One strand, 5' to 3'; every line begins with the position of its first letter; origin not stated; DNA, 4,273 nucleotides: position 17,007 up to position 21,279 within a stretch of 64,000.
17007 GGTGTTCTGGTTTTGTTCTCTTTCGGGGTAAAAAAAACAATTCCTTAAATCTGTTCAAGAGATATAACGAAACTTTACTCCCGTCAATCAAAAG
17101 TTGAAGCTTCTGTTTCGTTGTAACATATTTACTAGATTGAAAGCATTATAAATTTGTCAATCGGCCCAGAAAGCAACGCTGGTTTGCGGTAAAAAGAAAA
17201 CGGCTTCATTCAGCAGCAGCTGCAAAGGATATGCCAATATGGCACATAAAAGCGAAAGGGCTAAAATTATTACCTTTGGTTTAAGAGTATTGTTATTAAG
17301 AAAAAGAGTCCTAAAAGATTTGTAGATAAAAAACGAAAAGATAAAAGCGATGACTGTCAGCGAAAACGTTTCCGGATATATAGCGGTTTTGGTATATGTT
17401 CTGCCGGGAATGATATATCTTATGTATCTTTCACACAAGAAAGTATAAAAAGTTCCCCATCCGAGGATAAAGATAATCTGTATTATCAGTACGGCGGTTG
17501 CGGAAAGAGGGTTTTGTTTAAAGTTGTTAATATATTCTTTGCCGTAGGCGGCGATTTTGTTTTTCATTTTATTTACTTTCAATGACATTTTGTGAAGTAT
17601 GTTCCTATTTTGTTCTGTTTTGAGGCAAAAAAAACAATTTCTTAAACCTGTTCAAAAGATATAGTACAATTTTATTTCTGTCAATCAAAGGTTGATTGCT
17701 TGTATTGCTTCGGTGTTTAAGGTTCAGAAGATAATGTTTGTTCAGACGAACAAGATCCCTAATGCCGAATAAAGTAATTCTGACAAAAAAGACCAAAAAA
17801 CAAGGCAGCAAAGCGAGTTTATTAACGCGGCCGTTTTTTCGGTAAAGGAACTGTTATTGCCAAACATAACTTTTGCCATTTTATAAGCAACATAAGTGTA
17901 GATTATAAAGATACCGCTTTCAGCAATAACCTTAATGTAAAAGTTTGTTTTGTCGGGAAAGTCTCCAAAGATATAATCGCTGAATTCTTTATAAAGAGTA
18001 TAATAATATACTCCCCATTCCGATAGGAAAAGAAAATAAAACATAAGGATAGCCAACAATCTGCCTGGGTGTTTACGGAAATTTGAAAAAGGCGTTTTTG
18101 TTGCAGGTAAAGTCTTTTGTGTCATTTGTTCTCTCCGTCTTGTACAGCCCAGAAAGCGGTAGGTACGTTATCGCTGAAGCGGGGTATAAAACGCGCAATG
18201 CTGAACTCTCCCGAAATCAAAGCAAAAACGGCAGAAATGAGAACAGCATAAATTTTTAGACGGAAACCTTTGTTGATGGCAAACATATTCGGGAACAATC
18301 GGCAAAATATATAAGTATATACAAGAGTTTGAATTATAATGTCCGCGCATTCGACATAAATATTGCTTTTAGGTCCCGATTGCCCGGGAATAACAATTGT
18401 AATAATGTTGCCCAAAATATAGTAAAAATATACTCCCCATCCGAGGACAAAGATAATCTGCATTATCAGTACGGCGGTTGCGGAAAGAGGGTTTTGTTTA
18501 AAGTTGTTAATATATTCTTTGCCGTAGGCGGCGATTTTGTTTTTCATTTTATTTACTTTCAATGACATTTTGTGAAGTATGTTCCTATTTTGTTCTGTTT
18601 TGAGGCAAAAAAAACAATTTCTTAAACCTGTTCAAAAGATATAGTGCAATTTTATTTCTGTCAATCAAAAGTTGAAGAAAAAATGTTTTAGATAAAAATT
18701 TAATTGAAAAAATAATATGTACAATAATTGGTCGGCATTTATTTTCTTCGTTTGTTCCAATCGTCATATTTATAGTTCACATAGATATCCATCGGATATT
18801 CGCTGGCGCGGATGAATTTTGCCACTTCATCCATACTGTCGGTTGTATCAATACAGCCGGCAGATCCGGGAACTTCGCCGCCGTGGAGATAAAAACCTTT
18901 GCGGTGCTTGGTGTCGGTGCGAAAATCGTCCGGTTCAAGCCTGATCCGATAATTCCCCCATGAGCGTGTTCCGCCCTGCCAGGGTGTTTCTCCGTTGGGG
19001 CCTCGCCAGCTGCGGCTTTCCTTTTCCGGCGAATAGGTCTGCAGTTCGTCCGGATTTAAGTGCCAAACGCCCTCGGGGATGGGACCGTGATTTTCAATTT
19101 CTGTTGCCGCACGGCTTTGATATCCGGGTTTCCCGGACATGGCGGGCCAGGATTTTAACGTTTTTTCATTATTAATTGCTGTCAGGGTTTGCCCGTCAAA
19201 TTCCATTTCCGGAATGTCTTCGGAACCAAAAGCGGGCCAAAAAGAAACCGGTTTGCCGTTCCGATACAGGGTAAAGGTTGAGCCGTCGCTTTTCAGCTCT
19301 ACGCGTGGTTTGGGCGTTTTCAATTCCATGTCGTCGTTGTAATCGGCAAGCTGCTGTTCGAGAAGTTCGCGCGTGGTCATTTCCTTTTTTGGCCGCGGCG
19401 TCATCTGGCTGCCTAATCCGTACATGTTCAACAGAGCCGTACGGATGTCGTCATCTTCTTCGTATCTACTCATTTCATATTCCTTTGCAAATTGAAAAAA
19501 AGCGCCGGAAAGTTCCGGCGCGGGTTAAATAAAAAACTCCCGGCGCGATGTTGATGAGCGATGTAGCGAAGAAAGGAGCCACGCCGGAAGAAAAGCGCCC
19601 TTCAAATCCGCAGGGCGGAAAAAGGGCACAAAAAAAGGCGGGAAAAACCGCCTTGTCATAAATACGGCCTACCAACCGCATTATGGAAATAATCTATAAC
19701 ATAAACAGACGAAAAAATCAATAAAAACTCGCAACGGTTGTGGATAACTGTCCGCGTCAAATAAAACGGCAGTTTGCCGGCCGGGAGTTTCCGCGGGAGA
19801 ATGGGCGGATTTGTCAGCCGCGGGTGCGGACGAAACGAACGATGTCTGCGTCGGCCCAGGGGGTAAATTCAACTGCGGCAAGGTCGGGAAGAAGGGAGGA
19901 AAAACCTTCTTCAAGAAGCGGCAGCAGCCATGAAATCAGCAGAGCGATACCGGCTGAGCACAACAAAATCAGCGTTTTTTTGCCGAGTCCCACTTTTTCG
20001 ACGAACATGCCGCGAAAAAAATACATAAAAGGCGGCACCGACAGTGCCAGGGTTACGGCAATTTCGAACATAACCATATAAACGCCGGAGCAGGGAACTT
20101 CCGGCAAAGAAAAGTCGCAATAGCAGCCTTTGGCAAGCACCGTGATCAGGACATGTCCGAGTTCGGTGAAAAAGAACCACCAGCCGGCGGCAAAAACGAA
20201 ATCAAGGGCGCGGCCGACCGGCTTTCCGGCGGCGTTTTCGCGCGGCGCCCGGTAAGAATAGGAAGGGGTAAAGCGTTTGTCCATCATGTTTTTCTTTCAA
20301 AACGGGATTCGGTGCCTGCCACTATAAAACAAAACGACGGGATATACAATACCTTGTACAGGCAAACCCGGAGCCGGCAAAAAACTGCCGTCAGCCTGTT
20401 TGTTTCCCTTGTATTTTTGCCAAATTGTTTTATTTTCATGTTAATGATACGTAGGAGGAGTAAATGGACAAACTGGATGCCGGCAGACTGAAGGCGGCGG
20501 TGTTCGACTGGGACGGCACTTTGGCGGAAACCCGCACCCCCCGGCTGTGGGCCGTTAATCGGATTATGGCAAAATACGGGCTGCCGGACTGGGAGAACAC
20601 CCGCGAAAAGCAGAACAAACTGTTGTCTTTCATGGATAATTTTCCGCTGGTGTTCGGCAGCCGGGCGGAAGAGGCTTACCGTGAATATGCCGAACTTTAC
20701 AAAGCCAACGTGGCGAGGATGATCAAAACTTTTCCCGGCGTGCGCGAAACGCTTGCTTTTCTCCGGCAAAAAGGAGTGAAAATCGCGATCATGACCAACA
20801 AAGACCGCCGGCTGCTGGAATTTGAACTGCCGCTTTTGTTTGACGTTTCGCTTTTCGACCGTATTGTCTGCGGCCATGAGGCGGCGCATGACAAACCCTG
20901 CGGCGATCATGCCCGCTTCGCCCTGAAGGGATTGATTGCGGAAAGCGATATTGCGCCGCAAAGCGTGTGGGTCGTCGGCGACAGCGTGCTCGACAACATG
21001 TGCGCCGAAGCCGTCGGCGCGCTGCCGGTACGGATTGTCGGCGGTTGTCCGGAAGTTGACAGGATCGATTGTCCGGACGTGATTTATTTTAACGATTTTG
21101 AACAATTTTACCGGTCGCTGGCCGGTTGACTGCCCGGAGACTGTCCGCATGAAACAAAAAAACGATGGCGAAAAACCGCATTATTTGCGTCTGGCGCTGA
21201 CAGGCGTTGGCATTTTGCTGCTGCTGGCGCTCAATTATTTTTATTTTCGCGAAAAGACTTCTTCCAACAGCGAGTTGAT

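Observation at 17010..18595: Alphaproteobacterial LexA boxes conserved in all three paralog leaders: predicted SOS control of the island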

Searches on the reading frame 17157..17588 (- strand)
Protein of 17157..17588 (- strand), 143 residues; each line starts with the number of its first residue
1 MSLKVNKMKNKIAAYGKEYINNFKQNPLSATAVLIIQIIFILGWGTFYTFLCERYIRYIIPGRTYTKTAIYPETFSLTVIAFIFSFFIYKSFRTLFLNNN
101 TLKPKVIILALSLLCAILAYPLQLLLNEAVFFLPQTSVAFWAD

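Call 7: search_protein_families(library=pfam, proteins=[window:17157-17588:-], max_evalue=0.01)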
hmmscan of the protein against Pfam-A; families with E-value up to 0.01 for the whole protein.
window:17157-17588:- (143 aa): 0 families

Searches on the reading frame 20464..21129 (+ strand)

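Call 8: search_protein_families(library=ncbifam, proteins=[window:20464-21129:+], max_evalue=0.00001)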
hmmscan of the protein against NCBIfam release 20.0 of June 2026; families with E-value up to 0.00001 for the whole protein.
window:20464-21129:+ (221 aa): 19 families
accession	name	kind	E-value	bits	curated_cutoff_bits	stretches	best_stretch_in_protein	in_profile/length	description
NF009695.0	PRK13222.1-2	equivalog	3.5e-19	69.2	225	1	68-201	74-203/226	phosphoglycolate phosphatase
TIGR01449.2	PGP_bact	equivalog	1.5e-17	63.9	180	1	13-189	2-182/213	phosphoglycolate phosphatase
NF009804.0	PRK13288.1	equivalog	4.9e-14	52.3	218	1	9-186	3-176/215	pyrophosphatase PpaX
NF009698.0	PRK13223.1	equivalog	6.1e-13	48.6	466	1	13-190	17-199/272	phosphoglycolate phosphatase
NF009697.0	PRK13222.1-4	equivalog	2.9e-12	46.4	327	1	8-191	6-193/232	phosphoglycolate phosphatase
TIGR02253.1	CTE7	subfamily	8.1e-11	42.1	169.75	1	9-185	2-188/221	TIGR02253 family HAD-type hydrolase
TIGR01454.1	AHBA_synth_RP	hypoth_equivalog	1.6e-10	41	246.65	1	83-191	70-174/205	AHBA synthesis associated protein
NF009694.0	PRK13222.1-1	equivalog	1.8e-10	40.6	415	1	79-208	102-229/252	phosphoglycolate phosphatase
NF009696.0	PRK13222.1-3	equivalog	1e-09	38.5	359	1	8-185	2-180/223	N-acetylmuramic acid 6-phosphate phosphatase MupP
TIGR01662.1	HAD-SF-IIIA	subfamily_domain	3.2e-09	37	44.6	1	87-190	24-137/141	HAD-IIIA family hydrolase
NF053830.1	RUBPPhHalo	equivalog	9.5e-09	35.2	330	1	57-186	72-198/234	ribulose-1,5-bisphosphate 5-phosphatase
TIGR03351.1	PhnX-like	hypoth_equivalog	9.6e-09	35.5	218.9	1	67-188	65-186/220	phosphonatase-like hydrolase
TIGR02252.1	DREG-2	subfamily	5.2e-07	29.6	155.2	1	85-185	102-198/203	HAD hydrolase, REG-2-like, family IA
NF009700.0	PRK13226.1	equivalog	8.3e-07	28.9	342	1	10-189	13-192/229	phosphoglycolate phosphatase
TIGR01422.2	phosphonatase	equivalog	9.7e-07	28.3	220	0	68-194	78-202/251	phosphonoacetaldehyde hydrolase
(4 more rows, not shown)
